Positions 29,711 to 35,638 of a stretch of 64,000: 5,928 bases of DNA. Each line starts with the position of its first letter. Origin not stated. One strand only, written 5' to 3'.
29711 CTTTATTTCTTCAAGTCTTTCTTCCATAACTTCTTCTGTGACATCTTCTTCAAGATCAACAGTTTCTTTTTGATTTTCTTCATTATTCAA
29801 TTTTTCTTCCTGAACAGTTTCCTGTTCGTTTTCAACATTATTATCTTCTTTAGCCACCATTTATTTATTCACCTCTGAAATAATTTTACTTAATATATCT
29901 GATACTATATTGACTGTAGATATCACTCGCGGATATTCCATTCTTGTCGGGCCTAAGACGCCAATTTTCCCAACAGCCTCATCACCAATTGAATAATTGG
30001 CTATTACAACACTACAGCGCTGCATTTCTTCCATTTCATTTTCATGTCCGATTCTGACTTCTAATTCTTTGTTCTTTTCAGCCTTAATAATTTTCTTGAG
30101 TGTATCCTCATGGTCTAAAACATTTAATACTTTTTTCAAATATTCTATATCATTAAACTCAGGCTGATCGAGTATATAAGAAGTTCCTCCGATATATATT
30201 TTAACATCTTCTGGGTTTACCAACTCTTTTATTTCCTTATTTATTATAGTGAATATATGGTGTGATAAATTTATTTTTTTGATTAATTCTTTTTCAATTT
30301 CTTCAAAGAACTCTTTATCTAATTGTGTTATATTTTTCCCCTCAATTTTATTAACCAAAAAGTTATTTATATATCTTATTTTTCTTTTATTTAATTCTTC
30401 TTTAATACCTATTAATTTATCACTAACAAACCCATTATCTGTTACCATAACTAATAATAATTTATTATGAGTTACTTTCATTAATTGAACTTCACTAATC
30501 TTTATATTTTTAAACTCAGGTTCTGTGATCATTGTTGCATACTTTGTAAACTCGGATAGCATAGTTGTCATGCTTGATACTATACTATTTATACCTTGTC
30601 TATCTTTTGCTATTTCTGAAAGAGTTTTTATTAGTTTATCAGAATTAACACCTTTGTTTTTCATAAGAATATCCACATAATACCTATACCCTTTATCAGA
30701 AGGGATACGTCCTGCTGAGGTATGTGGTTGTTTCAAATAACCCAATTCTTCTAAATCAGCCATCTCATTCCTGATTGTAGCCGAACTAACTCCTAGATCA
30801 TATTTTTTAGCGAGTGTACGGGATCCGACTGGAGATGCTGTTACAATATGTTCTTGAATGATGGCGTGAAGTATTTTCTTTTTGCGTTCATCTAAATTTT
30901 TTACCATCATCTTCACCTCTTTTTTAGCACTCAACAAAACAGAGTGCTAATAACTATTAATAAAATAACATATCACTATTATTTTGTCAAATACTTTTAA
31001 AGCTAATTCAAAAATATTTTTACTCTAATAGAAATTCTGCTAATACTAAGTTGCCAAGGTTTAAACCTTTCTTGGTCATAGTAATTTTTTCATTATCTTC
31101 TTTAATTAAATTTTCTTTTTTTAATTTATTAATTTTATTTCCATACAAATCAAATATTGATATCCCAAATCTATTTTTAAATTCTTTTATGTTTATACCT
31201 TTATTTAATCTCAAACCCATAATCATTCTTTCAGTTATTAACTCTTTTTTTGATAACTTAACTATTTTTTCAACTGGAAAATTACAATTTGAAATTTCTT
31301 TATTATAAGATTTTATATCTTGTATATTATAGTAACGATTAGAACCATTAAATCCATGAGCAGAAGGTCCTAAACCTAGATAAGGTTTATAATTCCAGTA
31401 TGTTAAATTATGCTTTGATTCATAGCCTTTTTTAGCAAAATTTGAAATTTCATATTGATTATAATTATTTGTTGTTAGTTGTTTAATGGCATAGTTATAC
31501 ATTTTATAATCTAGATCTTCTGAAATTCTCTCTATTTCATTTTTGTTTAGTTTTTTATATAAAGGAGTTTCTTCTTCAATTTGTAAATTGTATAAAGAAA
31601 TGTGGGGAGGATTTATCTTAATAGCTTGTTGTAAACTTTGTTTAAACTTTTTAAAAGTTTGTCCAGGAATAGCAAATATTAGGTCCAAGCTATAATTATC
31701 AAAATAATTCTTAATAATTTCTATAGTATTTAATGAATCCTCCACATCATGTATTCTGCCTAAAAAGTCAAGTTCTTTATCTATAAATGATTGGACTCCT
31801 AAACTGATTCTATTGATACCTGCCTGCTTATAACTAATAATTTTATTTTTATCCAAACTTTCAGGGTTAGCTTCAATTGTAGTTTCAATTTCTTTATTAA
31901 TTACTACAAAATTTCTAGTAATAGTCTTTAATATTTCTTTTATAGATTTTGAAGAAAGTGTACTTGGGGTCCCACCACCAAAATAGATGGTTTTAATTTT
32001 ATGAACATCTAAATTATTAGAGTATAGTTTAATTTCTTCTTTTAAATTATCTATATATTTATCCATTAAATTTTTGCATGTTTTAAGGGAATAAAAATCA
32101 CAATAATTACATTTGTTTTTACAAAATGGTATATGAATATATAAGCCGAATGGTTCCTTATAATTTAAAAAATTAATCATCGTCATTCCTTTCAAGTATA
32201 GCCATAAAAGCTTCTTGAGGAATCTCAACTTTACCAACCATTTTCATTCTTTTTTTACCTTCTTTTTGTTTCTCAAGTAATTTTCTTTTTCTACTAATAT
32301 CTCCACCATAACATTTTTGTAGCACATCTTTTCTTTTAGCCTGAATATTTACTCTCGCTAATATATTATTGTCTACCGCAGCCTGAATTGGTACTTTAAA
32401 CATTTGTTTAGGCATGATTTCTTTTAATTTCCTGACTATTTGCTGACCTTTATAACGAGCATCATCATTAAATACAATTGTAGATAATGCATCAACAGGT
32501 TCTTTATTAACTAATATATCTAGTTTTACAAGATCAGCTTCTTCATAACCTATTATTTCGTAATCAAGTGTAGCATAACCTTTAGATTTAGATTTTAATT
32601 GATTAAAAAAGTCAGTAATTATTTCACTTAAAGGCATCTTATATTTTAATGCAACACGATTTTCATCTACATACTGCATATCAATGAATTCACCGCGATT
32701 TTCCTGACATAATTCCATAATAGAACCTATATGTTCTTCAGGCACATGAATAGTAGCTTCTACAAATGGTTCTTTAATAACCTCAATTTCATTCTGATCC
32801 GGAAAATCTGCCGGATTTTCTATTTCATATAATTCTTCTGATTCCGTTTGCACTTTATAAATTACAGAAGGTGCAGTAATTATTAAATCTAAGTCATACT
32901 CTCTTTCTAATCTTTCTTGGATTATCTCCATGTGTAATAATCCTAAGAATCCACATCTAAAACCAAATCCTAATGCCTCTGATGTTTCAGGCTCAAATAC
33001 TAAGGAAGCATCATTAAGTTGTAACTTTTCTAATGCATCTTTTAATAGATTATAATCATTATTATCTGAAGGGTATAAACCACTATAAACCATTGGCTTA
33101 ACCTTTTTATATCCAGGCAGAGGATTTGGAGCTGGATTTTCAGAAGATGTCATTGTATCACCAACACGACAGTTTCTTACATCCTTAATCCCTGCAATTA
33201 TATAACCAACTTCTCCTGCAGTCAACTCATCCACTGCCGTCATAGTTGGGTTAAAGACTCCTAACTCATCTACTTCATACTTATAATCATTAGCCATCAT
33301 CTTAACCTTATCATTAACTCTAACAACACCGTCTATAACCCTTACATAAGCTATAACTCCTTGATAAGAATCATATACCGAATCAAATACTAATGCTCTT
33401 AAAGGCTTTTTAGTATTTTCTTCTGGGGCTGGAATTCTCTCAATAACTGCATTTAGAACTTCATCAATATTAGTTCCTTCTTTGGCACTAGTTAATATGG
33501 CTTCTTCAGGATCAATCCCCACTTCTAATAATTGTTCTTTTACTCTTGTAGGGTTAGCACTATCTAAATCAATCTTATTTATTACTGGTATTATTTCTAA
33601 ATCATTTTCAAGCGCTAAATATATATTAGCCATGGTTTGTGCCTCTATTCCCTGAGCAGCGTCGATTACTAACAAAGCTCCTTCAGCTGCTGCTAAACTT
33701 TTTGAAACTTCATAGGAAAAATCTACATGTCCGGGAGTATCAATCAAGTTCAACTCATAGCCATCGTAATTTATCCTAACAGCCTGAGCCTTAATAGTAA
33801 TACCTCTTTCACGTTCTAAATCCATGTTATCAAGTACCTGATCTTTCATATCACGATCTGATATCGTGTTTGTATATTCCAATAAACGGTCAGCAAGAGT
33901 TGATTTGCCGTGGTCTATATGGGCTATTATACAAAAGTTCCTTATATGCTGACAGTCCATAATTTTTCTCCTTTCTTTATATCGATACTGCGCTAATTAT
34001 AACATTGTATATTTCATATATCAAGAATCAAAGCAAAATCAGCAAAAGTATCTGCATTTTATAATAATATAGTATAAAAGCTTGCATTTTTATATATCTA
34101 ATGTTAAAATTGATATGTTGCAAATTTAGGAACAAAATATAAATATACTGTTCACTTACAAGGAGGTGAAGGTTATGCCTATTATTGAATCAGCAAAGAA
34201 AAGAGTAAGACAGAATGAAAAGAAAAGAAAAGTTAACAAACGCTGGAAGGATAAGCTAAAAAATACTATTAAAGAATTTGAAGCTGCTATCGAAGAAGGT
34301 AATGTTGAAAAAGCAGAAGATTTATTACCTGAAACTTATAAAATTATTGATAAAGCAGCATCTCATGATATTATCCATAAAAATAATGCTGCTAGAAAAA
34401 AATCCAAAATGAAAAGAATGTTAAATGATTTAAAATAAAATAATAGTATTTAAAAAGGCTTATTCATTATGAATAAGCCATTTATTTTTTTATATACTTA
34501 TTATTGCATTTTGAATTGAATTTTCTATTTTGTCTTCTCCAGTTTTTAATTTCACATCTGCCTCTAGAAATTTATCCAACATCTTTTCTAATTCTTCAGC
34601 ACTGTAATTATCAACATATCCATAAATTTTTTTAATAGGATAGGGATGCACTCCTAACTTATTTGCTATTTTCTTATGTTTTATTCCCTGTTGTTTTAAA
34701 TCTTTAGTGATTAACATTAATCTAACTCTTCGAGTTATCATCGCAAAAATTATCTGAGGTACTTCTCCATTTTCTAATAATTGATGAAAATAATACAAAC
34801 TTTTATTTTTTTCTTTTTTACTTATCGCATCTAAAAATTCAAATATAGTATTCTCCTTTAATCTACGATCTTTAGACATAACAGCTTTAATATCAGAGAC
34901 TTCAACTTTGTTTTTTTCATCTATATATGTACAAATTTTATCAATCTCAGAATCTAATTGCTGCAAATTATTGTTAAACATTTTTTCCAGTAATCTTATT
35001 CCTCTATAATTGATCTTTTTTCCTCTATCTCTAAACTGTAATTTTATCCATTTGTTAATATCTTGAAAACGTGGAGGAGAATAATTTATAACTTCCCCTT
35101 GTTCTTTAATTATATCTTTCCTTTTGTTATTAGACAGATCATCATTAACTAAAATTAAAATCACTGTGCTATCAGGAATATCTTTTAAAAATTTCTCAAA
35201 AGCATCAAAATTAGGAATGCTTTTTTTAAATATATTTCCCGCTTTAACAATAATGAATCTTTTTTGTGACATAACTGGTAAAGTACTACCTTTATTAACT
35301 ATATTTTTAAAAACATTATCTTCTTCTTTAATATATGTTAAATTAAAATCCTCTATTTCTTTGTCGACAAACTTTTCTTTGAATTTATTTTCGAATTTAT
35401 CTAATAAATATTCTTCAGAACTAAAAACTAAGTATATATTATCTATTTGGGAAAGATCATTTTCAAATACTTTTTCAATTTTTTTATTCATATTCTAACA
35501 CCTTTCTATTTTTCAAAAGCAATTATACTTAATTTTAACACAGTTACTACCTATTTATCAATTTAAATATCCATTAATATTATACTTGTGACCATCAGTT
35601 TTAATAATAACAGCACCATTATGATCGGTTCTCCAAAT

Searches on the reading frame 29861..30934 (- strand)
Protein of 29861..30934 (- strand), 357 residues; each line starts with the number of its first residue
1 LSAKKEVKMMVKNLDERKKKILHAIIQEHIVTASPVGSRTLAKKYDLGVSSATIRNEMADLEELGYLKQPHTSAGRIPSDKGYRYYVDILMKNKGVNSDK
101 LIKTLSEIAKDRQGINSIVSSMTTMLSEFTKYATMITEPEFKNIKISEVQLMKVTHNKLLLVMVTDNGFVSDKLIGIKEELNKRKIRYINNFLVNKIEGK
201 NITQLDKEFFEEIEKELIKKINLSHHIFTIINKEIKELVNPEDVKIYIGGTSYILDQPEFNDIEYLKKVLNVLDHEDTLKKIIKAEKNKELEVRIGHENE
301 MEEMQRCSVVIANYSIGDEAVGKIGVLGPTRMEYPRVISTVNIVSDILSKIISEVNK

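Call 50: search_protein_families(library=pfam, proteins=[window:29861-30934:-], max_evalue=0.00001)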
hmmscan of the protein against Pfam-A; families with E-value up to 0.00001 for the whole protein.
window:29861-30934:- (357 aa): 1 family
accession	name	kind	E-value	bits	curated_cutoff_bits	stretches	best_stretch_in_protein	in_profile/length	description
PF01628.27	HrcA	-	9.6e-59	199.4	22.2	1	117-338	2-215/215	HrcA protein C terminal domain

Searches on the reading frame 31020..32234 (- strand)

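Call 50: search_protein_families(library=pfam, proteins=[window:31020-32234:-], max_evalue=0.00001)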
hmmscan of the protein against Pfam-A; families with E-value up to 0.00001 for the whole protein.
window:31020-32234:- (404 aa): 2 families
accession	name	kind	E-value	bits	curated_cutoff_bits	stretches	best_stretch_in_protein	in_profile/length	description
PF04055.27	Radical_SAM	-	3e-26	93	29.5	1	32-202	1-164/166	Radical SAM superfamily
PF06969.22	HemN_C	-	2.1e-17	63.3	24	1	327-391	1-65/67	HemN C-terminal domain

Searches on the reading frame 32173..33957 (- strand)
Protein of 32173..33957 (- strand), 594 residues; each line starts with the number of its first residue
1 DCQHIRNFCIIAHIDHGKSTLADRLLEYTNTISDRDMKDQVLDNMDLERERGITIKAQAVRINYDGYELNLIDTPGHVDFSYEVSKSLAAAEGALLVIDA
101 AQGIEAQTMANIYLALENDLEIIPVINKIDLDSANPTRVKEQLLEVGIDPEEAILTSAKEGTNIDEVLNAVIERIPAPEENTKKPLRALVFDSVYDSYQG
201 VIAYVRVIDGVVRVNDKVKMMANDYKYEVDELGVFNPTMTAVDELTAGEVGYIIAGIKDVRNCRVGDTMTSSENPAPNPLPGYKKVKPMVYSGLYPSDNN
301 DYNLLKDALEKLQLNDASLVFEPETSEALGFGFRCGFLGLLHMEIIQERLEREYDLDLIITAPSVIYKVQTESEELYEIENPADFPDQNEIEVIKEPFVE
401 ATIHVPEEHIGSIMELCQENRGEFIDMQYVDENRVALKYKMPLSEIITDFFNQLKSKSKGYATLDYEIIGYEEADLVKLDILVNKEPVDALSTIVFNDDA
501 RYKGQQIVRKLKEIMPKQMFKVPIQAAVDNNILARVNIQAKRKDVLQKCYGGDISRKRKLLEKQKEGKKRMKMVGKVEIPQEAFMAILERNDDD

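Call 50: search_protein_families(library=pfam, proteins=[window:32173-33957:-], max_evalue=0.00001)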
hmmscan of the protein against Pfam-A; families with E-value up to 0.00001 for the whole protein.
window:32173-33957:- (594 aa): 7 families
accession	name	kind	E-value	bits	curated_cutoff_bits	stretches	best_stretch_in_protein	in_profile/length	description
PF00009.33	GTP_EFTU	-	2.3e-57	194.1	26.5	1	4-176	2-187/188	Elongation factor Tu GTP binding domain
PF06421.17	LepA_C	-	5.5e-47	158.8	29.7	1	483-588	1-106/107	GTP-binding protein LepA C-terminus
PF00679.30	EFG_C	-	5.3e-24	84.5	27.9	1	394-480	2-87/89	Elongation factor G C-terminus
PF03144.31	GTP_EFTU_D2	-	3.6e-13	50.2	30.3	1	200-270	1-73/73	Elongation factor Tu domain 2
PF22042.2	EF-G_D2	-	3e-07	30.9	27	1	185-271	1-83/84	Elongation factor G domain 2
PF01926.29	MMR_HSR1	-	4.5e-07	30.4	21.9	1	14-128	8-113/113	50S ribosome-binding GTPase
PF14492.12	EFG_III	-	6e-06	26.7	27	0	287-360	3-73/75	Elongation Factor G, domain III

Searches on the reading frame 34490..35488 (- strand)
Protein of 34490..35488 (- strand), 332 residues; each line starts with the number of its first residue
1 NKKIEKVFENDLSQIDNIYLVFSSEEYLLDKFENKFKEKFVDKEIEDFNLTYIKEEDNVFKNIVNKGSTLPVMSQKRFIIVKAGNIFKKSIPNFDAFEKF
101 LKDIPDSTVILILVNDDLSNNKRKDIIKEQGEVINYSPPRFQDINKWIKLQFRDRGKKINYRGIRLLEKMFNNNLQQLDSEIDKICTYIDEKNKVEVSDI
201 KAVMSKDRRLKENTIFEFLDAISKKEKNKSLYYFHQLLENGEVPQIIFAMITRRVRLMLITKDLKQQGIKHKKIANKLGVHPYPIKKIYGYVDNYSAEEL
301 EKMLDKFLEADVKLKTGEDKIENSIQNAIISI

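Call 50: search_protein_families(library=pfam, proteins=[window:34490-35488:-], max_evalue=0.00001)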
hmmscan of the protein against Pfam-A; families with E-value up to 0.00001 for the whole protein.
window:34490-35488:- (332 aa): 2 families
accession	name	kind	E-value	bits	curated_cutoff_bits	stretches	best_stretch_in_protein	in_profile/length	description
PF21694.2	DNA_pol3_delta_C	-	1.6e-30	106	27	1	212-330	1-119/121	DNA polymerase III delta subunit, C-terminal domain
PF06144.19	DNA_pol3_delta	-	3.9e-12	46.7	21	1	19-127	1-114/124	DNA polymerase III, delta subunit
